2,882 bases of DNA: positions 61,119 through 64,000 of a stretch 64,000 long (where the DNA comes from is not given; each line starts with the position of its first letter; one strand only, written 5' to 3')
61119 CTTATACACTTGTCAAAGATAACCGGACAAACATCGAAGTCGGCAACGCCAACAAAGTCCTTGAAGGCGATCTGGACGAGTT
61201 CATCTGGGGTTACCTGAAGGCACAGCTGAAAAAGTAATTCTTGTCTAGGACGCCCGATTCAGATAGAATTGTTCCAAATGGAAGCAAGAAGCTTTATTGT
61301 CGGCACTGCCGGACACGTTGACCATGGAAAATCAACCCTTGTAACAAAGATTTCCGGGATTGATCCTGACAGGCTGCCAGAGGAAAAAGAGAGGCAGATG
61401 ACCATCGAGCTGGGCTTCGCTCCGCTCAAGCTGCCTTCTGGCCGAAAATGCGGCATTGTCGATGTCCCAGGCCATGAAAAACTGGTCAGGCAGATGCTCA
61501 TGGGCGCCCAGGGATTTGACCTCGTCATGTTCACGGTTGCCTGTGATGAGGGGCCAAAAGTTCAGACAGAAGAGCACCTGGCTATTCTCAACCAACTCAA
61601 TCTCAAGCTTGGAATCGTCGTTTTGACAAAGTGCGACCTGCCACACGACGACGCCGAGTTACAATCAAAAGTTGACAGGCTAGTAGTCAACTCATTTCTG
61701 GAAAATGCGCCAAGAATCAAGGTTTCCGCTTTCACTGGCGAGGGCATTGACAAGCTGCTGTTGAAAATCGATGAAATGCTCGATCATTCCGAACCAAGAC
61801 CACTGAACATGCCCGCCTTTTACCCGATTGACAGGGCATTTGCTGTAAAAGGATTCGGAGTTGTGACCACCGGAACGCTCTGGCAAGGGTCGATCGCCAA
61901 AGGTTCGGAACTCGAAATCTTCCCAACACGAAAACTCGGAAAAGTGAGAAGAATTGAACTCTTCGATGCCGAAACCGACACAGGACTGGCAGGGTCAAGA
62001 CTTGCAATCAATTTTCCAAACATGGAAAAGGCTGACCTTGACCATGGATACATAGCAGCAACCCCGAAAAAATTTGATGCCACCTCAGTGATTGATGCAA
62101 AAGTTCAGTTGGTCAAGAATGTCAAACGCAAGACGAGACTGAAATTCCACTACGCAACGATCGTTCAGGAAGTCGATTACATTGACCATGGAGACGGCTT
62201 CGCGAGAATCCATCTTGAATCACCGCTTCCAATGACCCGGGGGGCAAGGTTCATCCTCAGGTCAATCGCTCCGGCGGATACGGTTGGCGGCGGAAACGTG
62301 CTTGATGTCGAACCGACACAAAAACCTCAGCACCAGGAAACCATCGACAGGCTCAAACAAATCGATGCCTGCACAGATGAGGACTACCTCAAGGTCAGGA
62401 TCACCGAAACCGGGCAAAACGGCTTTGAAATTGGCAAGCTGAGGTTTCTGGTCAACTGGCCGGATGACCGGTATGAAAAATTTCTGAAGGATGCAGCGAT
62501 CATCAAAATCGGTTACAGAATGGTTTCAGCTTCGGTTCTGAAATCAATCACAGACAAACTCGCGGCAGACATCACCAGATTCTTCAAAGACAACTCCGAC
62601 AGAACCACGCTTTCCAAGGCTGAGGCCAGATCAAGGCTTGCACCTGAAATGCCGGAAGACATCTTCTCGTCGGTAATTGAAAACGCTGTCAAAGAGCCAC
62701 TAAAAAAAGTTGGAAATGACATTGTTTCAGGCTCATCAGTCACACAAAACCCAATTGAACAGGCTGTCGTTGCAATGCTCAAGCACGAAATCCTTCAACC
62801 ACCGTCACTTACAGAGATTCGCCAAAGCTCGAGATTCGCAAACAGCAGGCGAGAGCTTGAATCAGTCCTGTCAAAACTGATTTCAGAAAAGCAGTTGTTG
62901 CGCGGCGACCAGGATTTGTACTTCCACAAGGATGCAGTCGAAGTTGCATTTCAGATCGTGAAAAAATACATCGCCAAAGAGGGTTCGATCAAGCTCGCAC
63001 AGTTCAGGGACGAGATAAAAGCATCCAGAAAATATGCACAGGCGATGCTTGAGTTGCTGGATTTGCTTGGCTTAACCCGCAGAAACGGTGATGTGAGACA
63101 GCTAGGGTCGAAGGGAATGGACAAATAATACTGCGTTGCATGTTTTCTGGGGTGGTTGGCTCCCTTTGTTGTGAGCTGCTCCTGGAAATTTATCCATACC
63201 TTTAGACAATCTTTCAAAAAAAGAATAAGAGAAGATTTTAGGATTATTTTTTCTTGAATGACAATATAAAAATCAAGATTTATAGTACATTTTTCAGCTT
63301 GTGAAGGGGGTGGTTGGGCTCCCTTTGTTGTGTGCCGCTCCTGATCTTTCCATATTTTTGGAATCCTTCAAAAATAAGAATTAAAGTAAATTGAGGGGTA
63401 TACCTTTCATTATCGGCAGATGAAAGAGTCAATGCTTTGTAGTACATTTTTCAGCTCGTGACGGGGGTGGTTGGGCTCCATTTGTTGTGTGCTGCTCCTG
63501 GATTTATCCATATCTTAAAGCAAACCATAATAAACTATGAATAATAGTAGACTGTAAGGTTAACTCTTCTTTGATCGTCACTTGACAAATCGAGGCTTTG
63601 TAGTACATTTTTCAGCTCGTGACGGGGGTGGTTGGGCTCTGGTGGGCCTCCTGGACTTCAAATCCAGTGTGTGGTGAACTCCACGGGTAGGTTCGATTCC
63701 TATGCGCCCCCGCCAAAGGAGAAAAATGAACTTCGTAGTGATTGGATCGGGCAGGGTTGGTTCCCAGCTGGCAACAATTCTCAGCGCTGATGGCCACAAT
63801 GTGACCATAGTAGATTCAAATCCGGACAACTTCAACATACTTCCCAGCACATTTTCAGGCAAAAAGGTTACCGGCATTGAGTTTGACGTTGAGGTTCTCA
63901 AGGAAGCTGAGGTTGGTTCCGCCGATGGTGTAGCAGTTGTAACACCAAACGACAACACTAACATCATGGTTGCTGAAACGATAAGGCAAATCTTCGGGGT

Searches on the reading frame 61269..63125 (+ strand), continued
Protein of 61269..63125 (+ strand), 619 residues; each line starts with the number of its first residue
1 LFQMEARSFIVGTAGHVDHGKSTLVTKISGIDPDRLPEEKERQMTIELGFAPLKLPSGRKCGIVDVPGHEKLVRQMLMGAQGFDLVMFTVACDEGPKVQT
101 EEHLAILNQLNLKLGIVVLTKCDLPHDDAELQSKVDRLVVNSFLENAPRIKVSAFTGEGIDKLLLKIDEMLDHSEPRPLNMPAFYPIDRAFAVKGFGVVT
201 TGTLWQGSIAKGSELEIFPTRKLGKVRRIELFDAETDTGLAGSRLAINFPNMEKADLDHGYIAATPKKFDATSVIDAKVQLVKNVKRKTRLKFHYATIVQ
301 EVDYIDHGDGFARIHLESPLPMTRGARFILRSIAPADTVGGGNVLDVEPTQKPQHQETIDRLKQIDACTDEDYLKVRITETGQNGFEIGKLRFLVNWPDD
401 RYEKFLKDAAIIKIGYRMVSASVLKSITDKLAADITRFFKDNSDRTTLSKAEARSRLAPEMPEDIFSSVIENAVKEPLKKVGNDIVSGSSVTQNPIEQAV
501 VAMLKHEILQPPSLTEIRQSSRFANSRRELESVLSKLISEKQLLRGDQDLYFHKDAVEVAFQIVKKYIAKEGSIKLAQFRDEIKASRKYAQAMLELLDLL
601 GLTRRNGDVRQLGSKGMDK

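Call 72: find_encoding_contigs(protein=P0010, flank=1500, max_places=2)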
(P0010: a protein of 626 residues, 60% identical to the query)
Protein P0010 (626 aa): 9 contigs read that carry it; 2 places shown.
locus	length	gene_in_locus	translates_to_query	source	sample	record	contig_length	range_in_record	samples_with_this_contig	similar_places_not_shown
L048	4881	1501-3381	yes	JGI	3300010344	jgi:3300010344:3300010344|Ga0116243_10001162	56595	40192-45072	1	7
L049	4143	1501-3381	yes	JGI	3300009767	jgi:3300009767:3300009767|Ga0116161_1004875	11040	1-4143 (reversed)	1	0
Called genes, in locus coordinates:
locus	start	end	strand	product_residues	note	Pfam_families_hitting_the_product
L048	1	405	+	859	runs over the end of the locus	PF07517:SecA_DEAD, PF00270:DEAD (weak), PF00271:Helicase_C (faint), PF01043:SecA_PP_bind, PF21090:P-loop_SecA, PF07516:SecA_SW, PF02810:SEC-C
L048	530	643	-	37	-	-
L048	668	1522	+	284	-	PF03462:PCRF, PF00472:RF-1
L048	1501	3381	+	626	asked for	PF00009:GTP_EFTU, PF01926:MMR_HSR1 (weak), PF03144:GTP_EFTU_D2, PF25461:Beta-barrel_SelB, PF09107:WHD_3rd_SelB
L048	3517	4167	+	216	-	PF02254:TrkA_N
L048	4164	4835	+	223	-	PF02254:TrkA_N, PF13460:NAD_binding_10 (weak), PF02080:TrkA_C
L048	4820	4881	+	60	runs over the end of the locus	-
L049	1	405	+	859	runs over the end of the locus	PF07517:SecA_DEAD, PF00270:DEAD (weak), PF00271:Helicase_C (faint), PF01043:SecA_PP_bind, PF21090:P-loop_SecA, PF07516:SecA_SW, PF02810:SEC-C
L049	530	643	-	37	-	-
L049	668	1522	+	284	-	PF03462:PCRF, PF00472:RF-1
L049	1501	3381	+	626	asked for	PF00009:GTP_EFTU, PF01926:MMR_HSR1 (weak), PF03144:GTP_EFTU_D2, PF25461:Beta-barrel_SelB, PF09107:WHD_3rd_SelB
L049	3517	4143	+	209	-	?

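Call 73: find_encoding_contigs(protein=P0027, flank=1500, max_places=1)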
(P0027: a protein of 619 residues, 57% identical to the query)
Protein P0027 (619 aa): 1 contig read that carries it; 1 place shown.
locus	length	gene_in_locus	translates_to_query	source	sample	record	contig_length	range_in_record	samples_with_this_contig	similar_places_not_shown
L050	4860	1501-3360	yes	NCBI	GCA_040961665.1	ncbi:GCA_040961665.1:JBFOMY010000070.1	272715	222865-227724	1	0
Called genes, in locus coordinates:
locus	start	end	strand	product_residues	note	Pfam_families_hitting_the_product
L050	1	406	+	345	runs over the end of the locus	-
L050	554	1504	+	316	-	PF03462:PCRF, PF00472:RF-1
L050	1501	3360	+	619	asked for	PF00009:GTP_EFTU, PF03144:GTP_EFTU_D2, PF25461:Beta-barrel_SelB (weak), PF09107:WHD_3rd_SelB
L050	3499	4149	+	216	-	PF02254:TrkA_N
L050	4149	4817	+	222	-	PF02254:TrkA_N, PF13241:NAD_binding_7 (faint), PF13460:NAD_binding_10 (weak), PF02080:TrkA_C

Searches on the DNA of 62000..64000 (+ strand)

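Call 6: search_rna_families(source=window, start=62000, end=64000, threshold=evalue, max_evalue=10, show_alignments=4)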
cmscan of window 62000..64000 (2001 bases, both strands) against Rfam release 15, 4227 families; matches with E-value up to 10: 7.
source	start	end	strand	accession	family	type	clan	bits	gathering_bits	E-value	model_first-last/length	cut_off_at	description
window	63624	63711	+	RF01852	tRNA-Sec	Gene; tRNA;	CL00001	74.5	47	6.3e-15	1-91/91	no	Selenocysteine transfer RNA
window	63651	63728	+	RF02980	freshwater-2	Cis-reg;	-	24.7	49.9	0.47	1-84/84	no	freshwater-2 RNA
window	63188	63264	-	RF00529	snoMe28S-Am2589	Gene; snRNA; snoRNA; CD-box;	-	22.5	37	2.1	1-109/109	no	Small nucleolar RNA Me28S-Am2589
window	62786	62822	-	RF00791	mir-357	Gene; miRNA;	-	19.9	49.4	0.73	1-72/72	no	mir-357 microRNA precursor family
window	63518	63598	+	RF00349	snoR11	Gene; snRNA; snoRNA; CD-box;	-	18.5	50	8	1-90/90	no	Small nucleolar RNA R11/Z151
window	63348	63487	-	RF01984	ZEB2_AS1_1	Gene; lncRNA;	-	16.9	80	7.8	1-128/128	no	ZEB2 antisense RNA 1 conserved region 1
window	62433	62461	+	RF01895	mir-193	Gene; miRNA;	-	15.7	55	4.9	22-55/76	no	mir-193 microRNA precursor family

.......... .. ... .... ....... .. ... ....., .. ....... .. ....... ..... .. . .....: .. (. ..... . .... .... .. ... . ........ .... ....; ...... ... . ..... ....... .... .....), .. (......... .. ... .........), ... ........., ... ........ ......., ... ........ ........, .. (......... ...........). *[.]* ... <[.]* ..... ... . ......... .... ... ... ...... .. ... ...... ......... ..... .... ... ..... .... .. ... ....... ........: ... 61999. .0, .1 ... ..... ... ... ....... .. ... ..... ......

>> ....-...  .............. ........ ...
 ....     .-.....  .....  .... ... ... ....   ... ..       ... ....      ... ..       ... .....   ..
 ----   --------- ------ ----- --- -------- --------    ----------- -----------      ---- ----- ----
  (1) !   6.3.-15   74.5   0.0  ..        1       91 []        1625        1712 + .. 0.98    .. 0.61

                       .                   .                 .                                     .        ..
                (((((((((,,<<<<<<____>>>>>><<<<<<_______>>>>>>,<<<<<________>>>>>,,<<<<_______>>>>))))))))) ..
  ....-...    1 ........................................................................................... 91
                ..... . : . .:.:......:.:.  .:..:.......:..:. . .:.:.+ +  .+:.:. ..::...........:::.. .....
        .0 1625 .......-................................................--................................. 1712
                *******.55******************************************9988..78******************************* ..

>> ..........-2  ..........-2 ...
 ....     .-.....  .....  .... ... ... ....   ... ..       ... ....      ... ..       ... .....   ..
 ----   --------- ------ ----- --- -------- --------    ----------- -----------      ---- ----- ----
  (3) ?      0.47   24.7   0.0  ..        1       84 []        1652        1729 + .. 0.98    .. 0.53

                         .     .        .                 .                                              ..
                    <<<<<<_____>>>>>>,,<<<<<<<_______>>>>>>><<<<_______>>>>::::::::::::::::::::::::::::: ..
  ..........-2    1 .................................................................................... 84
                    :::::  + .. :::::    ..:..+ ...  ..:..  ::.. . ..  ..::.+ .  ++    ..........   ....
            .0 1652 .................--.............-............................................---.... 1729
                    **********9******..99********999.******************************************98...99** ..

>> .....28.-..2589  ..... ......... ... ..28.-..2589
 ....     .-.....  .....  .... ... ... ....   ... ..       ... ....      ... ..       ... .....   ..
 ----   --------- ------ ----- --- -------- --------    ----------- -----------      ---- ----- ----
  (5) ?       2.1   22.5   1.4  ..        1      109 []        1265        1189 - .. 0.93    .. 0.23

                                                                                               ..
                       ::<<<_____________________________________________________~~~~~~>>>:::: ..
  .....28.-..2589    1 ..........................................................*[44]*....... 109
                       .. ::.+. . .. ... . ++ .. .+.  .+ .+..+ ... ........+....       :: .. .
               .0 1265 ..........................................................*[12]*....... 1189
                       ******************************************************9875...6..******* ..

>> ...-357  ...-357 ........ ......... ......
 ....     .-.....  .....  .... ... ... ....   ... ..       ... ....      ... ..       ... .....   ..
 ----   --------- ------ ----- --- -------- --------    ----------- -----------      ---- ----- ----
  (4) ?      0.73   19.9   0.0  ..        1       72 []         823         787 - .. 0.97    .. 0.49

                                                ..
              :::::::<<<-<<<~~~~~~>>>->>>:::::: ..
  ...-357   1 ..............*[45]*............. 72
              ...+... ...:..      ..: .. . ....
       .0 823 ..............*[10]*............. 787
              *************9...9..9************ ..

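Call 58: search_dna_similar(query=window:63129-63623:+, collection=phages, mode=distant, max_evalue=0.001, max_rows=10)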
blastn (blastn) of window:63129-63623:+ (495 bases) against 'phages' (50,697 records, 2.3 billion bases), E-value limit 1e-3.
No match.

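Call 59: search_dna_similar(query=window:63129-63623:+, collection=plasmids, mode=distant, max_evalue=0.001, max_rows=10)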
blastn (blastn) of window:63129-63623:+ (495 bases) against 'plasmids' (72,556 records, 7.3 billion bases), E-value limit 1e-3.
No match.

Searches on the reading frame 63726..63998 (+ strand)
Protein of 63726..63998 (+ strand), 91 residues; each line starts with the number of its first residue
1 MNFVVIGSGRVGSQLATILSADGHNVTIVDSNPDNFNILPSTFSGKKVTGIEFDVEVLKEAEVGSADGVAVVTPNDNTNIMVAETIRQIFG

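Call 10: search_protein_families(library=ncbifam, proteins=[window:63726-63998:+])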
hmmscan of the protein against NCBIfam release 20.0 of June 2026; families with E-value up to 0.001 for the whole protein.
window:63726-63998:+ (91 aa): 26 families (the best 25 are shown)
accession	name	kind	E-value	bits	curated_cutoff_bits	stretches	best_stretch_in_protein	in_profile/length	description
NF007039.0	PRK09496.3-2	equivalog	1.5e-16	60.3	293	1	1-83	1-83/446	Trk system potassium transporter TrkA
NF007031.0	PRK09496.1-2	equivalog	2.1e-16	60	289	1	1-90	1-90/458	Trk system potassium transporter TrkA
NF007032.0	PRK09496.1-4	equivalog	1.3e-13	50.8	309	1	1-90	1-90/457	Trk system potassium transporter TrkA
NF007034.0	PRK09496.2-1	subfamily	4.9e-13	48.8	344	1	1-88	1-87/445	Trk system potassium transporter TrkA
NF007041.0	PRK09496.3-4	equivalog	8.1e-13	47.9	386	1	1-88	1-88/450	Trk system potassium transporter TrkA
NF007038.0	PRK09496.2-6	equivalog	1.2e-12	47.3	374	1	1-83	1-83/445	Trk system potassium transporter TrkA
NF007030.0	PRK09496.1-1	equivalog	2.5e-12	46.2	371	1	1-85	1-85/458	Trk system potassium transporter TrkA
NF007043.0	PRK09496.3-6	equivalog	8.4e-12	44.6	384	1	1-82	1-80/445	Trk system potassium transporter TrkA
NF007037.0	PRK09496.2-4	equivalog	2.4e-09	36.5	445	1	1-83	1-83/454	Trk system potassium transporter TrkA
NF007033.0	PRK09496.1-5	equivalog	3.4e-09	36.3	338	1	1-84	1-84/449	Trk system potassium transporter TrkA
NF007040.0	PRK09496.3-3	equivalog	1.5e-08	33.6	455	1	2-91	5-93/462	Trk system potassium transporter TrkA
NF007035.0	PRK09496.2-2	equivalog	1.6e-08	33.8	521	1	1-84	1-84/455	Trk system potassium transporter TrkA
NF007042.0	PRK09496.3-5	equivalog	2.2e-06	26.6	467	1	1-83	1-83/466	Trk system potassium transporter TrkA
NF007036.0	PRK09496.2-3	subfamily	2.4e-06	26.6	407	1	3-88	233-320/448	Trk system potassium transporter TrkA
TIGR03026.1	NDP-sugDHase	subfamily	2.1e-05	23.5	189.8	1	1-35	1-35/413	nucleotide sugar dehydrogenase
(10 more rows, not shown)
